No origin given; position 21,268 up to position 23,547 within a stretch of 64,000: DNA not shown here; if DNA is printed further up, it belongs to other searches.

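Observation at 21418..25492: Maf/DUF115 (MptE-like) putative glycosyltransferase in a non-flagellar neighbourhood with a YkgJ-type Cys-cluster protein and zinc-ribbon mini-proteins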

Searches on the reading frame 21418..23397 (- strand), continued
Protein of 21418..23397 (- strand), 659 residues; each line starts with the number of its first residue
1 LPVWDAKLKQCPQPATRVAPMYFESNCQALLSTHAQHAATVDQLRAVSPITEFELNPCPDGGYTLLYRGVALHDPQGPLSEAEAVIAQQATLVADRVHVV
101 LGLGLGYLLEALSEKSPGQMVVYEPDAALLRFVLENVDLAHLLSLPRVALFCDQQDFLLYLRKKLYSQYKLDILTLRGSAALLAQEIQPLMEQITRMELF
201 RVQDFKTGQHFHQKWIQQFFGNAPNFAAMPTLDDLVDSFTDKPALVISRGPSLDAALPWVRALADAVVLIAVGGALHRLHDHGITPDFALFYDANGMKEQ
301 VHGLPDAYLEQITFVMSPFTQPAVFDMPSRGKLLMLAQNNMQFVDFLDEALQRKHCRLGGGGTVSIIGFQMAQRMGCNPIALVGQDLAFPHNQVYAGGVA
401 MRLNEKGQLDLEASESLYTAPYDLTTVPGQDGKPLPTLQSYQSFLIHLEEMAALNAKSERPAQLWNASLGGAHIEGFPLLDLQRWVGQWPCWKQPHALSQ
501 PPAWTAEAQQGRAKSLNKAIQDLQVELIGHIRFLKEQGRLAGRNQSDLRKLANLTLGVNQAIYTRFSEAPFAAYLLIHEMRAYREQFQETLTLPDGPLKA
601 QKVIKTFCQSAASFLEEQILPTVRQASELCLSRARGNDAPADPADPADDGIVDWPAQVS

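Call 15: find_encoding_contigs(protein=P0024, flank=10000, max_places=2)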
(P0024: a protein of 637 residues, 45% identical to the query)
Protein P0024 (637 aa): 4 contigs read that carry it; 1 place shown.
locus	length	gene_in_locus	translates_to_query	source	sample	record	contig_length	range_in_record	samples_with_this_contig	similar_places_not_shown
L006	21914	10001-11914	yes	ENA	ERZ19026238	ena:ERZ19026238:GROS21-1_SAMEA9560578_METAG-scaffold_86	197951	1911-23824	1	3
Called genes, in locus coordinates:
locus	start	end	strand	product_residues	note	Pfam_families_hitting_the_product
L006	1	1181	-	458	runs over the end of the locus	PF00589:Phage_integrase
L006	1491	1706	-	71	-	-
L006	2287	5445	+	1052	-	-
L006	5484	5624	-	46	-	-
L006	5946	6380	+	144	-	PF01638:HxlR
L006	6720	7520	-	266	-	PF01790:LGT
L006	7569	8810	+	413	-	-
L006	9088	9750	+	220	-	-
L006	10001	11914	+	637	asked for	PF01973:MptE-like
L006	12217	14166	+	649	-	PF25487:ETR1_N, PF00989:PAS, PF08448:PAS_4, PF13188:PAS_8 (faint), PF13426:PAS_9, PF08447:PAS_3, PF00512:HisKA, PF02518:HATPase_c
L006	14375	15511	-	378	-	PF04230:PS_pyruv_trans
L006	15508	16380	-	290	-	PF01073:3Beta_HSD (faint), PF01370:Epimerase, PF04321:RmlD_sub_bind, PF16363:GDP_Man_Dehyd, PF02719:Polysacc_synt_2, PF07993:NAD_binding_4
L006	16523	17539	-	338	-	PF01073:3Beta_HSD, PF01370:Epimerase, PF02719:Polysacc_synt_2, PF04321:RmlD_sub_bind, PF07993:NAD_binding_4, PF13460:NAD_binding_10, PF16363:GDP_Man_Dehyd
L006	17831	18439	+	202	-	PF10604:Polyketide_cyc2, PF03364:Polyketide_cyc, PF06240:COXG (weak)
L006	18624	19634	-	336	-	PF12801:Fer4_5, PF13746:Fer4_18 (weak)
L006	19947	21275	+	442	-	PF13439:Glyco_transf_4, PF13579:Glyco_trans_4_4 (weak), PF00534:Glycos_transf_1, PF13692:Glyco_trans_1_4, PF13524:Glyco_trans_1_2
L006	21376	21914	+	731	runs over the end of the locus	PF14742:GDE_N_bis, PF06202:GDE_C, PF22422:MGH1-like_GH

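Call 17: find_encoding_contigs(protein=P0080, flank=10000, max_places=2)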
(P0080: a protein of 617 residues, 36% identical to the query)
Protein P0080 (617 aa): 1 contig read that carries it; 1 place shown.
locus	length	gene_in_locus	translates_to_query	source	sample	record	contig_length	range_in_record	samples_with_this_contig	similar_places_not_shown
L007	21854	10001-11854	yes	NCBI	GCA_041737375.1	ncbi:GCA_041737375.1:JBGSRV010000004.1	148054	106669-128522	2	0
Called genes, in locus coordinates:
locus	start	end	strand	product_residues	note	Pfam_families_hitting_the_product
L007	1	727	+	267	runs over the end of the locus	PF05690:ThiG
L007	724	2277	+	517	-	PF08543:Phos_pyr_kin, PF00294:PfkB, PF02581:TMP-TENI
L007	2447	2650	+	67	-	-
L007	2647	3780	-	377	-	PF00899:ThiF, PF00581:Rhodanese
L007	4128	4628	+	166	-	PF13767:DUF4168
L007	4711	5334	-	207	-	PF00800:PDT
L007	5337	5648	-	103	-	PF01817:CM_2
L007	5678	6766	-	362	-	PF01264:Chorismate_synt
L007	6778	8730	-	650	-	PF00275:EPSP_synthase, PF13207:AAA_17 (faint), PF01202:SKI, PF01712:dNK (faint), PF13238:AAA_18, PF13671:AAA_33 (faint)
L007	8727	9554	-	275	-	PF00793:DAHP_synth_1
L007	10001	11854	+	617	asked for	PF20157:Maf_flag10_N (faint), PF01973:MptE-like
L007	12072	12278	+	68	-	-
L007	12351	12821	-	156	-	PF00903:Glyoxalase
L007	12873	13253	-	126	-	-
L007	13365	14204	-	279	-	PF01814:Hemerythrin, PF07883:Cupin_2 (weak)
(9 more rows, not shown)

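Call 18: find_encoding_contigs(protein=P0101, flank=10000, max_places=2)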
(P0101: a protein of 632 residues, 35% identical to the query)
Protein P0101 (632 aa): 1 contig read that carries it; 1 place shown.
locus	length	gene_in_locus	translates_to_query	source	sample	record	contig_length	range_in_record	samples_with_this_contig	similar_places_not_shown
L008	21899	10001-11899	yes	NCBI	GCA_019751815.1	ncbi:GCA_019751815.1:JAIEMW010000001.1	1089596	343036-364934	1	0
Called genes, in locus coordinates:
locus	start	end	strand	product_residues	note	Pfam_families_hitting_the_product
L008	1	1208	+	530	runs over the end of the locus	PF01676:Metalloenzyme, PF06415:iPGM_N, PF01663:Phosphodiest (weak)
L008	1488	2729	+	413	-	-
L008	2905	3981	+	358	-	PF03102:NeuB, PF08666:SAF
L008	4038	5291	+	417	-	PF02350:Epimerase_2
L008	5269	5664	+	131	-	PF03050:DDE_Tnp_IS66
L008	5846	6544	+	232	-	PF13489:Methyltransf_23, PF01209:Ubie_methyltran, PF05175:MTS (weak), PF13847:Methyltransf_31, PF08241:Methyltransf_11, PF08242:Methyltransf_12, PF13649:Methyltransf_25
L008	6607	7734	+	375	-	PF13480:Acetyltransf_6, PF02388:FemAB (weak)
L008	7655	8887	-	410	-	PF19130:DUF5813 (faint), PF00155:Aminotran_1_2, PF01041:DegT_DnrJ_EryC1, PF00266:Aminotran_5, PF01053:Cys_Met_Meta_PP, PF01212:Beta_elim_lyase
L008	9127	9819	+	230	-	PF02348:CTP_transf_3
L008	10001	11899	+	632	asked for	PF20157:Maf_flag10_N (weak), PF01973:MptE-like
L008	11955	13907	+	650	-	PF20157:Maf_flag10_N (weak), PF01973:MptE-like, PF27901:WaaZ_KDO_III (faint)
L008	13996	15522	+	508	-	-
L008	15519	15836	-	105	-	-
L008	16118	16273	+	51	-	-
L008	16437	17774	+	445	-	PF00501:AMP-binding (faint)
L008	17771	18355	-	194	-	PF01914:MarC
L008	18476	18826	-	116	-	-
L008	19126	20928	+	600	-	PF00009:GTP_EFTU, PF01926:MMR_HSR1 (faint), PF03144:GTP_EFTU_D2, PF22042:EF-G_D2, PF00679:EFG_C, PF21018:BipA_C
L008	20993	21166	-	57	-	-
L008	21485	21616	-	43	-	-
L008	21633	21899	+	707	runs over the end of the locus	PF02638:GHL10, PF13200:DUF4015 (faint), PF14871:GHL6 (weak), PF02638:GHL10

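Call 22: search_solved_structures(query=window:21418-23337:-, max_evalue=0.01, show_alignments=1)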
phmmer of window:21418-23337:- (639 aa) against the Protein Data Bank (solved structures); distinct sequences matched with E-value up to 0.01: 1.
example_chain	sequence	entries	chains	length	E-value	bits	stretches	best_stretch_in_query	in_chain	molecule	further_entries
5mu5_A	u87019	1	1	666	9.7e-05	24.2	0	222-273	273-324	Uncharacterized protein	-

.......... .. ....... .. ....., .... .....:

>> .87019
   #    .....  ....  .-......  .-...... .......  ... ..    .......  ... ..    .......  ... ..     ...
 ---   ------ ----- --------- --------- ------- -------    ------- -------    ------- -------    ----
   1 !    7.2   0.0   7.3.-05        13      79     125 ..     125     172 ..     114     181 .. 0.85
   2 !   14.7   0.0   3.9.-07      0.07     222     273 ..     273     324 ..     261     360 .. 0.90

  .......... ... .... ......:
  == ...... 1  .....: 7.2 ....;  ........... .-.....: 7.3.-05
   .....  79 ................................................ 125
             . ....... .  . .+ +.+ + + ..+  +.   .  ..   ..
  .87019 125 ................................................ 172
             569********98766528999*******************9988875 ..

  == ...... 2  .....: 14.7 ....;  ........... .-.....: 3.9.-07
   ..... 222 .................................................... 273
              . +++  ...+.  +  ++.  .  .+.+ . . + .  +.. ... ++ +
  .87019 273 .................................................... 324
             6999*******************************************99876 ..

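Call 26: find_related_loci(query=A1, collection=genome_contigs, flank=10000)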
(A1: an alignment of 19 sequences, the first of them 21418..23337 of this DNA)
Query A1 (639 aa) in genome_contigs; peptide patterns used: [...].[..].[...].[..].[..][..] (x = any residue, [..] = any of these).
38 stretches matched a pattern; 22 encode a relative of the query (tblastn E <= 1e-3); 22 distinct loci.
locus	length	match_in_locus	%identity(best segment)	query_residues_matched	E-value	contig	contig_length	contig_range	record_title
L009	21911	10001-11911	85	1-639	0e+0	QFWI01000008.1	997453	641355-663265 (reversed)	MAG: Vampirovibrio chlorellavorus isolate Vc_AZ_2 Contig8, whole genome shotgun sequence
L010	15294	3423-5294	75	1-624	0e+0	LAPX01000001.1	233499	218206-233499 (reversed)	Vampirovibrio chlorellavorus isolate NCIMB 11383 contig_1, whole genome shotgun sequence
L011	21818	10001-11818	67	1-606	0e+0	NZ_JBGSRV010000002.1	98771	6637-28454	MAG: Vampirovibrio sp. isolate JTS-AC367 k141_1810277, whole genome shotgun sequence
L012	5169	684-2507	46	1-603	2e-166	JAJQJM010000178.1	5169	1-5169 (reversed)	MAG: Vampirovibrio sp. isolate C_No_T20_B_bin.46 scaffold_18317, whole genome shotgun sequence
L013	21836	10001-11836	45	1-606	9e-156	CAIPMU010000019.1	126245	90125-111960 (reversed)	MAG: Vampirovibrio chlorellavorus isolate Umea1_bin-2013 genome assembly, contig: bin-2013:19/20, whole genome shotgun s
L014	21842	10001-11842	39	1-608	9e-144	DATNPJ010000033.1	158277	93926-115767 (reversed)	MAG TPA_asm: Coleofasciculaceae cyanobacterium isolate SMAG_U16478 k141_1477677, whole genome shotgun sequence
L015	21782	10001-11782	41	1-606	8e-136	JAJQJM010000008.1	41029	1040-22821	MAG: Vampirovibrio sp. isolate C_No_T20_B_bin.46 scaffold_487, whole genome shotgun sequence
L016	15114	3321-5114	40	1-608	4e-135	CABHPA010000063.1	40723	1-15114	MAG: Candidatus Melainabacteria bacterium isolate Melainabacteria_sp_nbed3b74 genome assembly, contig: NODE_2671_length_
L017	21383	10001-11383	42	1-460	4e-124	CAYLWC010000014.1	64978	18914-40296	MAG TPA_asm: uncultured Vampirovibrionales bacterium isolate SRP144015_co1_126 genome assembly, contig: NODE_232_length_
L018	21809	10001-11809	36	1-613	2e-116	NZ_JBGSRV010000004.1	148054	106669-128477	MAG: Vampirovibrio sp. isolate JTS-AC367 k141_833806, whole genome shotgun sequence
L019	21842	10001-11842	36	1-624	3e-112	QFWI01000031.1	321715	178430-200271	MAG: Vampirovibrio chlorellavorus isolate Vc_AZ_2 Contig31, whole genome shotgun sequence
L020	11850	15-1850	40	15-621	4e-129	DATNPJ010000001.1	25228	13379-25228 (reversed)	MAG TPA_asm: Coleofasciculaceae cyanobacterium isolate SMAG_U16478 k141_1639937, whole genome shotgun sequence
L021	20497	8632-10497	35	1-603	2e-92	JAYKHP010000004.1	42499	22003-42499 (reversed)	MAG: Vampirovibrionales bacterium isolate 227732 NODE_1848880, whole genome shotgun sequence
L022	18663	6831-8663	37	1-621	4e-116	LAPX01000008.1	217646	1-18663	Vampirovibrio chlorellavorus isolate NCIMB 11383 contig_8, whole genome shotgun sequence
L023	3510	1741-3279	35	1-502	7e-81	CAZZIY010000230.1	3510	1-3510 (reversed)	MAG TPA_asm: uncultured Vampirovibrionales bacterium isolate SRP124364_co1_423 genome assembly, contig: NODE_35604_lengt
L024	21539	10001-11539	35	1-502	8e-80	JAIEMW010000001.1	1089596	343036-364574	MAG: Cyanobacteriota bacterium isolate co.spades.CONCOCT.2.5kb_148 c_000000000001, whole genome shotgun sequence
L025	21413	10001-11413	38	1-462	8e-79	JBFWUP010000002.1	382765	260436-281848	MAG: Candidatus Melainabacteria bacterium isolate CA_2019_TPBF_73 NODE_215_length_382765_cov_45.695383_TPBF, whole genom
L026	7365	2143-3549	35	1-467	3e-78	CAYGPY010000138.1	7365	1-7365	MAG TPA_asm: uncultured Vampirovibrionales bacterium isolate ERP117304_co3_122 genome assembly, contig: NODE_14485_lengt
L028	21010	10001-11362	25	3-468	3e-36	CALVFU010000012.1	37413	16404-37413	MAG: Candidatus Gastranaerophilales bacterium isolate BRZ_RF__bin58 genome assembly, contig: BRZ_RF__NODE_1269_length_37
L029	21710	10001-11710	50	1-568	4e-176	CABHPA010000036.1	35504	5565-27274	MAG: Candidatus Melainabacteria bacterium isolate Melainabacteria_sp_nbed3b74 genome assembly, contig: NODE_3203_length_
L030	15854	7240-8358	24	79-474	2e-19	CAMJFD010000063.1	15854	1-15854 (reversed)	MAG: uncultured Butyrivibrio sp. isolate SRR12081302_bin.26_metaWRAP_v1.3_MAG genome assembly, contig: ERZ12289775.6639,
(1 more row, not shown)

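Call 28: search_protein_families(library=ncbifam, proteins=[L003:7898-9028:+, L005:7573-8685:+, L006:7569-8810:+, L009:7883-9070:+, L010:1331-2467:+, L013:7560-8825:+, L029:7445-8599:+, L003:16395-16865:+, L008:1488-2729:+, L008:13996-15522:+], max_evalue=0.01)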
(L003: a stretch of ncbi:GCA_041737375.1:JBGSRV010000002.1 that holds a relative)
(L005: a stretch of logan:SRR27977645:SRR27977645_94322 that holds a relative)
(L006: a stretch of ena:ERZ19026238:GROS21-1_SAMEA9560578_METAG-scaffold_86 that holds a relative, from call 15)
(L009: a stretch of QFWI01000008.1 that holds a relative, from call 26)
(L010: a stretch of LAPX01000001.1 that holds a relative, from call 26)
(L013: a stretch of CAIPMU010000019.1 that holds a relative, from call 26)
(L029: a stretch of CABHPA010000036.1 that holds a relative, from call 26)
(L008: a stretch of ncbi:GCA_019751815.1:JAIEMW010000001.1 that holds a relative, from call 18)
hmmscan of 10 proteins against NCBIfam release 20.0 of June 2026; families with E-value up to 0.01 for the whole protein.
L003:7898-9028:+ (376 aa): 1 family
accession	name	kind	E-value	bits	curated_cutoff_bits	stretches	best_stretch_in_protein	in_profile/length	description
NF038110.1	Lys_methyl_FliB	equivalog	4.7e-09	36.2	85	1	15-171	14-152/373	flagellin lysine-N-methylase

L005:7573-8685:+ (370 aa): 1 family
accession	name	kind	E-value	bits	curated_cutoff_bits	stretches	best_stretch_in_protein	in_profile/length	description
NF038110.1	Lys_methyl_FliB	equivalog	4.2e-07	29.8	85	1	2-134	15-149/373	flagellin lysine-N-methylase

L006:7569-8810:+ (413 aa): 1 family
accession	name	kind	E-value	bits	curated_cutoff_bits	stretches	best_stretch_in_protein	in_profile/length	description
NF038110.1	Lys_methyl_FliB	equivalog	1e-06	28.5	85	1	14-138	7-136/373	flagellin lysine-N-methylase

L009:7883-9070:+ (395 aa): 1 family
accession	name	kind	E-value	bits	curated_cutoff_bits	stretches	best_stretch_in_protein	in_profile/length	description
NF038110.1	Lys_methyl_FliB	equivalog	1.6e-07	31.2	85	1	11-133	7-134/373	flagellin lysine-N-methylase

L010:1331-2467:+ (378 aa): 1 family
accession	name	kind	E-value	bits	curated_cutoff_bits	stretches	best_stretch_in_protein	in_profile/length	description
NF038110.1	Lys_methyl_FliB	equivalog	2.3e-07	30.7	85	1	11-134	7-135/373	flagellin lysine-N-methylase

L013:7560-8825:+ (421 aa): 1 family
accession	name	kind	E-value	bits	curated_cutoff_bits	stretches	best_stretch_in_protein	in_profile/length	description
NF038110.1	Lys_methyl_FliB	equivalog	2.8e-08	33.7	85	1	14-146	7-144/373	flagellin lysine-N-methylase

L029:7445-8599:+ (384 aa): 1 family
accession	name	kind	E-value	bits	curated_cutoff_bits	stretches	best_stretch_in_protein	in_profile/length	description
NF038110.1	Lys_methyl_FliB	equivalog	6.9e-08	32.4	85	1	13-134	7-133/373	flagellin lysine-N-methylase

L003:16395-16865:+ (156 aa): 0 families

L008:1488-2729:+ (413 aa): 0 families

L008:13996-15522:+ (508 aa): 0 families
